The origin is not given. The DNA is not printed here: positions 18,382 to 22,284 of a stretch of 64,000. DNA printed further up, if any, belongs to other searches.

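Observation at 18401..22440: AT-richer single-gene island encoding a 1200-aa YobI/KAP-type membrane P-loop NTPase, inserted in the putative leading region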

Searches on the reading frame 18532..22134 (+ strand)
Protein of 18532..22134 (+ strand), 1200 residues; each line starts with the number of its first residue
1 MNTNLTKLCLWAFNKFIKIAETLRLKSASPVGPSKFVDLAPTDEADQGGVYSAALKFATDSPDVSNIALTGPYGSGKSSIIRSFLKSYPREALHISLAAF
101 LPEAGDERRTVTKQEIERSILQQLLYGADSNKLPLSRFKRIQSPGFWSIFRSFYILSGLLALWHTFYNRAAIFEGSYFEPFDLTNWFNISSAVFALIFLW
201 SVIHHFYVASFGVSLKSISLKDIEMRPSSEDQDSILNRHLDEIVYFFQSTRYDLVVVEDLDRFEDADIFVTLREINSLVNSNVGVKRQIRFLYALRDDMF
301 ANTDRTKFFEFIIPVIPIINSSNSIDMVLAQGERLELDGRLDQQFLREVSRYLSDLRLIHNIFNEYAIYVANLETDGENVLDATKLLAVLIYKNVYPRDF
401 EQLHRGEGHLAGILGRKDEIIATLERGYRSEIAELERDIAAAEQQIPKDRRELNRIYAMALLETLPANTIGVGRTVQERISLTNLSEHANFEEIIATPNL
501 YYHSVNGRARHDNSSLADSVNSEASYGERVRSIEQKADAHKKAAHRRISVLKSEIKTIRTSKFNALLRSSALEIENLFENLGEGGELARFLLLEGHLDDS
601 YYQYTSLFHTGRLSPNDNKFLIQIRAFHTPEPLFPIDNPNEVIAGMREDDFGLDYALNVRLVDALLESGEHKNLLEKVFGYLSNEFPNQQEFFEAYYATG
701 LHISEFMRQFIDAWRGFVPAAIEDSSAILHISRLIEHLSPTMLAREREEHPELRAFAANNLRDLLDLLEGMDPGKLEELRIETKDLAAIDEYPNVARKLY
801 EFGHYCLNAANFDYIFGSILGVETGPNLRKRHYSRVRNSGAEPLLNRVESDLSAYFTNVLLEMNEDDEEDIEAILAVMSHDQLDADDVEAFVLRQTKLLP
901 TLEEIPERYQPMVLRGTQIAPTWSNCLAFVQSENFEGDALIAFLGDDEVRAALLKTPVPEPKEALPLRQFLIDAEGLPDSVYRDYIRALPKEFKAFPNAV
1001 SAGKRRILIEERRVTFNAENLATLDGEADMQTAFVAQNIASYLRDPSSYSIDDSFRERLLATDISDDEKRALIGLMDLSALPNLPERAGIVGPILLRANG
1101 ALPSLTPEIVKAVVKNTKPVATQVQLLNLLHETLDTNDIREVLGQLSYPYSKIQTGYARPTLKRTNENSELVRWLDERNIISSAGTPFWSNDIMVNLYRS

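Call 4: search_protein_families(library=pfam, proteins=[window:18532-22134:+], max_evalue=1)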
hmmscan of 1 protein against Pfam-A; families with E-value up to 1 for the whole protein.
window:18532-22134:+ (1200 aa): 12 families
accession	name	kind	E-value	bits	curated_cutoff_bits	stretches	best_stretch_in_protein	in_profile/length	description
PF20693.3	YobI-ATPase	-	1.9e-121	406.5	27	1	51-410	1-362/363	YobI-like P-loop NTPase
PF13191.12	AAA_16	-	4.9e-06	27.6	32.6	1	59-273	19-153/167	AAA ATPase domain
PF13401.12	AAA_22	-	0.0034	18.1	27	1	66-110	7-49/130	AAA domain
PF07693.20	KAP_NTPase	-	0.014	15.1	20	1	63-281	19-181/293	KAP family P-loop domain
PF05673.19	DUF815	-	0.015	14.9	23.8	1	48-94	38-83/249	Protein of unknown function (DUF815)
PF24883.2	NPHP3_N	-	0.04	14.5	24.8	1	63-127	21-82/164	Nephrocystin 3, N-terminal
PF13555.12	AAA_29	-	0.069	13.4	27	1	66-81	24-39/61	P-loop containing region of AAA domain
PF00005.33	ABC_tran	-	0.12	13.5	25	1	66-95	13-42/137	ABC transporter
PF05621.17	TniB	-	0.18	11.6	22.4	1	60-91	31-62/189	Bacterial TniB protein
PF12775.13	AAA_7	-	0.2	11.6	25.8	1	66-97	35-66/181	P-loop containing dynein motor region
PF00485.24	PRK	-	0.21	11.8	22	0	67-94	2-29/196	Phosphoribulokinase / Uridine kinase family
PF00004.35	AAA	-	0.24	12.3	21.2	1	68-104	2-39/131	ATPase family associated with various cellular activities (AAA)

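Call 5: search_protein_families(library=ncbifam, proteins=[window:18532-22134:+], max_evalue=1)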
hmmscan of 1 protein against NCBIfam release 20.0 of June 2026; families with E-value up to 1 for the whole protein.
window:18532-22134:+ (1200 aa): 3 families
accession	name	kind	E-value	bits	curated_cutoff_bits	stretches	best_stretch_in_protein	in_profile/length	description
NF005576.0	PRK07261.1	equivalog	0.018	14.8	224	1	67-132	3-67/171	DNA topology modulation protein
NF009067.0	PRK12402.1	equivalog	0.074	12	317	1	53-87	25-59/340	replication factor C small subunit 2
TIGR02324.1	CP_lyasePhnL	equivalog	0.11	11.9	256.3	1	67-95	37-65/224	phosphonate C-P lyase system protein PhnL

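Call 6: search_protein_families(library=padloc, proteins=[window:18532-22134:+], max_evalue=1)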
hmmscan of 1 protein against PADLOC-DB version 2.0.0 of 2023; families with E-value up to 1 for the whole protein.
window:18532-22134:+ (1200 aa): 4 families
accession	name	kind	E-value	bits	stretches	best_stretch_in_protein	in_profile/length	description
PDLC02220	Tmn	-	4.4e-74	248.1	1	39-644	29-684/1273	-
PDLC03839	LeoA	-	0.00017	18.8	1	63-96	56-89/559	-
PDLC04140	mad8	-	0.012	13.1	1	63-88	26-51/314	mads_8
PDLC03859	LmuB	-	0.14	9.3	1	274-581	270-486/611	-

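Call 29: find_homologous_proteins(query=window:18532-22131:+, max_evalue=0.00001)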
Query window:18532-22131:+ (1200 aa): 3784 proteins with E <= 0.00001 among 8000 candidates; the best 120 are listed.
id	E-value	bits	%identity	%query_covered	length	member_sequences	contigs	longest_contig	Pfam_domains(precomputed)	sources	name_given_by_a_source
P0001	0.0e+0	2407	90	100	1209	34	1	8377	PF20693.4,PF13191.13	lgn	-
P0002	0.0e+0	2289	85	100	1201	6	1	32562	PF20693.4,PF13191.13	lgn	-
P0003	0.0e+0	2214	82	100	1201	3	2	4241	PF20693.4,PF13191.13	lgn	-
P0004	0.0e+0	2210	82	100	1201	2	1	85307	PF20693.4,PF13191.13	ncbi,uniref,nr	ncbi:ATP-binding protein [Antarcticimicrobium luteum]|uniref:ATP-binding protein n=2 Tax=Antarcticim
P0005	0.0e+0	2187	82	100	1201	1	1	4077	PF20693.4,PF13191.13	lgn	-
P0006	0.0e+0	2184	81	100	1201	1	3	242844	PF20693.4,PF13191.13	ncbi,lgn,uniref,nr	ncbi:hypothetical protein GGD81_004170 [Rhodobium orientis]|uniref:DNA-binding protein n=1 Tax=Rhodo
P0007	0.0e+0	2169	81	100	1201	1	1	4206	PF20693.4,PF13191.13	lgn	-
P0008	0.0e+0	2166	80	100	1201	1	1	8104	PF20693.4,PF13191.13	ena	-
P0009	0.0e+0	2159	81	100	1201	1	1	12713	PF20693.4,PF13191.13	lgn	-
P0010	0.0e+0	2151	79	100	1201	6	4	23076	PF20693.4,PF13191.13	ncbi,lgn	-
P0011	0.0e+0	2144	80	100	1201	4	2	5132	PF20693.4,PF13191.13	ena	-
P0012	0.0e+0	2123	80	99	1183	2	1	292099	PF20693.4,PF13191.13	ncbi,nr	ncbi:MAG: ATP-binding protein [Oricola sp.]|nr:ATP-binding protein [Oricola sp.]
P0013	0.0e+0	2121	79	100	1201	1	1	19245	PF20693.4,PF13191.13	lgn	-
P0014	0.0e+0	2121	80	98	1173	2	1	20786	PF20693.4,PF13191.13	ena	-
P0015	0.0e+0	2119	79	100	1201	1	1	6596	PF20693.4,PF13191.13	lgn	-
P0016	0.0e+0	2110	79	100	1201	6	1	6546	PF20693.4,PF13191.13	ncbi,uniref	ncbi:ATP-binding protein [Celeribacter sp.]|uniref:YobI family P-loop NTPase n=1 Tax=Celeribacter sp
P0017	0.0e+0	2105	78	100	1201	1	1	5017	PF20693.4,PF13191.13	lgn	-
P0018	0.0e+0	2100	78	100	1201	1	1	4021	PF20693.4,PF13191.13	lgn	-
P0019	0.0e+0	2096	78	100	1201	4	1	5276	PF20693.4,PF13191.13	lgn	-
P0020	0.0e+0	2092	78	100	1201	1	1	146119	PF20693.4,PF13191.13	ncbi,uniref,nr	ncbi:ATP-binding protein [Paracoccus sediminicola]|uniref:YobI family P-loop NTPase n=1 Tax=Paracocc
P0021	0.0e+0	2087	77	100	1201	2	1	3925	PF20693.4,PF13191.13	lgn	-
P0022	0.0e+0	2085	77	100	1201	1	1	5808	PF20693.4,PF13191.13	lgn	-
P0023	0.0e+0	2084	80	96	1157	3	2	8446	PF20693.4,PF13191.13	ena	-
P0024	0.0e+0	2083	77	100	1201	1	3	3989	PF20693.4,PF13191.13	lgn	-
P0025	0.0e+0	2081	77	100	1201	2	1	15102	PF20693.4,PF13191.13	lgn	-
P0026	0.0e+0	2072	77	100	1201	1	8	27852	PF20693.4,PF13191.13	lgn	-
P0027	0.0e+0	2067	76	100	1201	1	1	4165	PF20693.4,PF13191.13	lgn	-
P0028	0.0e+0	2064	77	100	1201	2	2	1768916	PF20693.4,PF13191.13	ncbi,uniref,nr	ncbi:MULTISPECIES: ATP-binding protein [unclassified Yoonia]|uniref:YobI family P-loop NTPase n=1 Ta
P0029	0.0e+0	2058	76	100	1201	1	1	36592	PF20693.4,PF13191.13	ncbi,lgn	-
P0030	0.0e+0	2057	77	100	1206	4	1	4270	PF20693.4,PF13191.13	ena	-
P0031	0.0e+0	2056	76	100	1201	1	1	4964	PF20693.4,PF13191.13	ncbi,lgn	ncbi:MAG: ATP-binding protein [Myxococcota bacterium]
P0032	0.0e+0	2055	76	100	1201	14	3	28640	PF20693.4,PF13191.13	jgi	jgi:hypothetical protein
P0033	0.0e+0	2055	77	100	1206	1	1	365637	PF20693.4,PF13191.13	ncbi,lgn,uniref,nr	ncbi:YobI family P-loop NTPase [Maricaulis alexandrii]|uniref:YobI family P-loop NTPase n=1 Tax=Mari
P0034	0.0e+0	2053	76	100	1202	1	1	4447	PF20693.4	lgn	-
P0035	0.0e+0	2053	76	100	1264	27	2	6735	PF20693.4,PF13191.13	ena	-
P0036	0.0e+0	2049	76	100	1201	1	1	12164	PF20693.4,PF13191.13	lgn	-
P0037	0.0e+0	2032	76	100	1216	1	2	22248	PF20693.4,PF13191.13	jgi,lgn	-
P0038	0.0e+0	2021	78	96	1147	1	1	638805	PF20693.4,PF13191.13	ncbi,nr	ncbi:ATP-binding protein [Ferrimonas balearica]|nr:ATP-binding protein [Ferrimonas balearica]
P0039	0.0e+0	1986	74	100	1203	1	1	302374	PF20693.4,PF13191.13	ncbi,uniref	ncbi:ATP-binding protein [Pokkaliibacter sp. CJK22405]|uniref:YobI family P-loop NTPase n=1 Tax=Pokk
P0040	0.0e+0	1985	74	100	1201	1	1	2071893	PF20693.4,PF13191.13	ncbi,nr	ncbi:ATP-binding protein [Rhodobacteraceae bacterium]|nr:ATP-binding protein [Paracoccaceae bacteriu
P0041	0.0e+0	1981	77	96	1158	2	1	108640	PF20693.4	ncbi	-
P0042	0.0e+0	1971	74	100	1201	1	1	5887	PF20693.4,PF13191.13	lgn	-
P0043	0.0e+0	1955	74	100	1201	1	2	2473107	PF20693.4,PF13191.13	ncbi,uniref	ncbi:YobI family P-loop NTPase [Oceanicaulis sp.]|uniref:YobI family P-loop NTPase n=1 Tax=Oceanicau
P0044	0.0e+0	1941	73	100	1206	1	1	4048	PF20693.4,PF13191.13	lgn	-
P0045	0.0e+0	1929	72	99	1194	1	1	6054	PF20693.4,PF13191.13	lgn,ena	-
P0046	0.0e+0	1928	79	91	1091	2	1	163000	PF20693.4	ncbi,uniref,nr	ncbi:hypothetical protein ATH84_100619 [Paracoccus versutus]|uniref:YobI-like P-loop NTPase domain-c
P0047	0.0e+0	1919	72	100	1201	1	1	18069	PF20693.4,PF13191.13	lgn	-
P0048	0.0e+0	1918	72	100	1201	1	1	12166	PF20693.4,PF13191.13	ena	-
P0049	0.0e+0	1904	72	100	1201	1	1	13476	PF20693.4,PF13191.13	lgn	-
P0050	0.0e+0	1816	84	81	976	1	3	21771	PF20693.4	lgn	-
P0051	0.0e+0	1774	65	100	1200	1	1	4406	PF20693.4,PF13191.13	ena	-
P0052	0.0e+0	1750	82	79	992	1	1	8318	PF20693.4,PF13191.13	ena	-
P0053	0.0e+0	1656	78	79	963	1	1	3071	PF20693.4,PF13191.13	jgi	jgi:hypothetical protein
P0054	0.0e+0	1627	74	83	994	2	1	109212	PF20693.4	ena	-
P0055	0.0e+0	1542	60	100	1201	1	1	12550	PF20693.4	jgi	jgi:hypothetical protein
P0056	0.0e+0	1514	59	100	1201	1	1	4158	PF20693.4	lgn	-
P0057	0.0e+0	1496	57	100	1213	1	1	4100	PF20693.4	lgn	-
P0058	0.0e+0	1476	57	97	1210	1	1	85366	PF20693.4,PF13191.13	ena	-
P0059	0.0e+0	1458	56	100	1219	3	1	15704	PF20693.4,PF13191.13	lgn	-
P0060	0.0e+0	1451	57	98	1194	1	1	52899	PF20693.4,PF13191.13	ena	-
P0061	0.0e+0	1435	55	100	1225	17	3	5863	PF20693.4,PF13191.13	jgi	jgi:hypothetical protein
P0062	0.0e+0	1434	56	98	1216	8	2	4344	PF20693.4,PF13191.13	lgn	-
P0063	0.0e+0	1429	55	99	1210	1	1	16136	PF20693.4,PF13191.13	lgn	-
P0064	0.0e+0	1424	56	100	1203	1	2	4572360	PF20693.4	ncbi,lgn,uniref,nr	ncbi:ATP-binding protein [Marinobacter sp. KM021]|uniref:YobI family P-loop NTPase n=1 Tax=Marinobac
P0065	0.0e+0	1420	55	97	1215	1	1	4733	PF20693.4,PF13191.13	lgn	-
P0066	0.0e+0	1420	56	100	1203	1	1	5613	PF20693.4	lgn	-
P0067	0.0e+0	1418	54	100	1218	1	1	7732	PF20693.4,PF13191.13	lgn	-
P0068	0.0e+0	1415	55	99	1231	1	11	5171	PF20693.4,PF13191.13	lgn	-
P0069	0.0e+0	1414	55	100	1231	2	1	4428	PF20693.4,PF13191.13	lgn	-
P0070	0.0e+0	1413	55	100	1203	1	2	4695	PF20693.4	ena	-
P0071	0.0e+0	1412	55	100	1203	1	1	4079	PF20693.4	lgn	-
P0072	0.0e+0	1412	55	98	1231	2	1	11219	PF20693.4,PF13191.13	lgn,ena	-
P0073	0.0e+0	1410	55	100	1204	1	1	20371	PF20693.4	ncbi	-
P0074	0.0e+0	1408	55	100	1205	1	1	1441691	PF20693.4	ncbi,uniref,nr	ncbi:ATP-binding protein [Nitratireductor sp. CAU 1489]|uniref:ATP-binding protein n=1 Tax=Nitratire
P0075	0.0e+0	1408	55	98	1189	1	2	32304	PF20693.4,PF13191.13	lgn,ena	-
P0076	0.0e+0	1407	54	100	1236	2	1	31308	PF20693.4,PF13191.13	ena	-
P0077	0.0e+0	1404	55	100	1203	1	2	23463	PF20693.4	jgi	-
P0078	0.0e+0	1403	54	100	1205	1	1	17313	PF20693.4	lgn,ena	-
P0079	0.0e+0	1401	55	100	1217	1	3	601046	PF20693.4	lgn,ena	-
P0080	0.0e+0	1401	54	100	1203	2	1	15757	PF20693.4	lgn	-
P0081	0.0e+0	1400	55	100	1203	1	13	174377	PF20693.4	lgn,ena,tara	tara:strand:+ start:1250 stop:4861 length:3612 start_codon:yes stop_codon:yes gene_type:complete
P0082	0.0e+0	1399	55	100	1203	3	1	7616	PF20693.4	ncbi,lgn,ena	ncbi:MAG: YobI family P-loop NTPase [Trichloromonadaceae bacterium]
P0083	0.0e+0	1399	55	100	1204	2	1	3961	PF20693.4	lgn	-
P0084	0.0e+0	1399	55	100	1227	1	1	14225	PF20693.4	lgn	-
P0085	0.0e+0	1398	54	100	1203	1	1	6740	PF20693.4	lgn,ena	-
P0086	0.0e+0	1397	55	100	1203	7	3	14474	PF20693.4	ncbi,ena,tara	tara:strand:- start:1046 stop:4657 length:3612 start_codon:yes stop_codon:yes gene_type:complete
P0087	0.0e+0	1396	55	100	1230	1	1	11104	PF20693.4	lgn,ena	-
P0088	0.0e+0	1396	55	100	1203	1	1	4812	PF20693.4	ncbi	-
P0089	0.0e+0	1395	55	100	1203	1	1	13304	PF20693.4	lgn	-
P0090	0.0e+0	1395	54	100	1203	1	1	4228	PF20693.4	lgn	-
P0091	0.0e+0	1394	55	100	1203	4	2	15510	PF20693.4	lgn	-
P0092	0.0e+0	1394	55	100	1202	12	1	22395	PF20693.4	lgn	-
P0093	0.0e+0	1394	55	100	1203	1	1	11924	PF20693.4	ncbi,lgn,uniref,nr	ncbi:ATP-binding protein [Rhodovulum sulfidophilum]|uniref:coiled-coil domain-containing protein n=1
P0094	0.0e+0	1394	54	100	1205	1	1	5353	PF20693.4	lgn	-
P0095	0.0e+0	1393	55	100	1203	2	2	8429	PF20693.4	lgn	-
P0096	0.0e+0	1393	54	100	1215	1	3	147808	PF20693.4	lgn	-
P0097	0.0e+0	1393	55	100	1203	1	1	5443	PF20693.4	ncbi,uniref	ncbi:YobI family P-loop NTPase [Parasphingorhabdus sp.]|uniref:YobI family P-loop NTPase n=1 Tax=Par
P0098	0.0e+0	1392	54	100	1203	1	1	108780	PF20693.4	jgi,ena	-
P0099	0.0e+0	1392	54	100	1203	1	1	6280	PF20693.4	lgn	-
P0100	0.0e+0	1391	55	100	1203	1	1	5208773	PF20693.4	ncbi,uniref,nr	ncbi:YobI family P-loop NTPase [Marinobacterium rhizophilum]|uniref:ATP-binding protein n=1 Tax=Mari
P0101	0.0e+0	1390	54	100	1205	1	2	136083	PF20693.4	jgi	jgi:hypothetical protein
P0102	0.0e+0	1390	54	100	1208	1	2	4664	PF20693.4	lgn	-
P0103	0.0e+0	1389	55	100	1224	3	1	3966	PF20693.4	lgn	-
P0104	0.0e+0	1389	55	99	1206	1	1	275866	PF20693.4,PF13191.13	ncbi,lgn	-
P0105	0.0e+0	1388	55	98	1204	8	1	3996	PF20693.4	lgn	-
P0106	0.0e+0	1388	54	100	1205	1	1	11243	PF20693.4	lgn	-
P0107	0.0e+0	1388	55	100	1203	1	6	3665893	PF20693.4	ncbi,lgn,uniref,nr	ncbi:hypothetical protein Pcar_2426 [Syntrophotalea carbinolica DSM 2380]|uniref:YobI-like P-loop NT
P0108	0.0e+0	1388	54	100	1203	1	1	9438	PF20693.4,PF13191.13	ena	-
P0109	0.0e+0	1387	54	100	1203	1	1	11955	PF20693.4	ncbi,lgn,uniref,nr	ncbi:ATP-binding protein [Vreelandella neptunia]|uniref:ATP-binding protein n=1 Tax=Vreelandella nep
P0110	0.0e+0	1387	55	100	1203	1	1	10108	PF20693.4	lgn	-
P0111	0.0e+0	1387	54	100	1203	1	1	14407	PF20693.4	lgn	-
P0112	0.0e+0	1387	54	100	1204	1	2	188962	PF20693.4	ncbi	-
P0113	0.0e+0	1386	54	100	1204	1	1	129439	PF20693.4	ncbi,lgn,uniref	ncbi:ATP-binding protein [Marinobacter sp. DUT-3]|uniref:YobI family P-loop NTPase n=1 Tax=Marinobac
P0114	0.0e+0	1386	54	100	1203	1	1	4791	PF20693.4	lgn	-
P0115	0.0e+0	1386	54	100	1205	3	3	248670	PF20693.4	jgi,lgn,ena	jgi:hypothetical protein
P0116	0.0e+0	1386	54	100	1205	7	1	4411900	PF20693.4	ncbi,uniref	ncbi:ATP-binding protein [Marinobacter metalliresistant]|uniref:ATP-binding protein n=1 Tax=Marinoba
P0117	0.0e+0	1385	54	100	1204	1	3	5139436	PF20693.4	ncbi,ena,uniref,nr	ncbi:ATP-binding protein [uncultured Cohaesibacter sp.]|uniref:YobI family P-loop NTPase n=1 Tax=unc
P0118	0.0e+0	1385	54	100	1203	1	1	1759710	PF20693.4,PF13191.13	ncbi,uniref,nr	ncbi:hypothetical protein J2W22_002938 [Sphingomonas kyeonggiensis]|uniref:YobI family P-loop NTPase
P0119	0.0e+0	1385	54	100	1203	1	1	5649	PF20693.4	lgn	-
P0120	0.0e+0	1385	54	97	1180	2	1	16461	PF20693.4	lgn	-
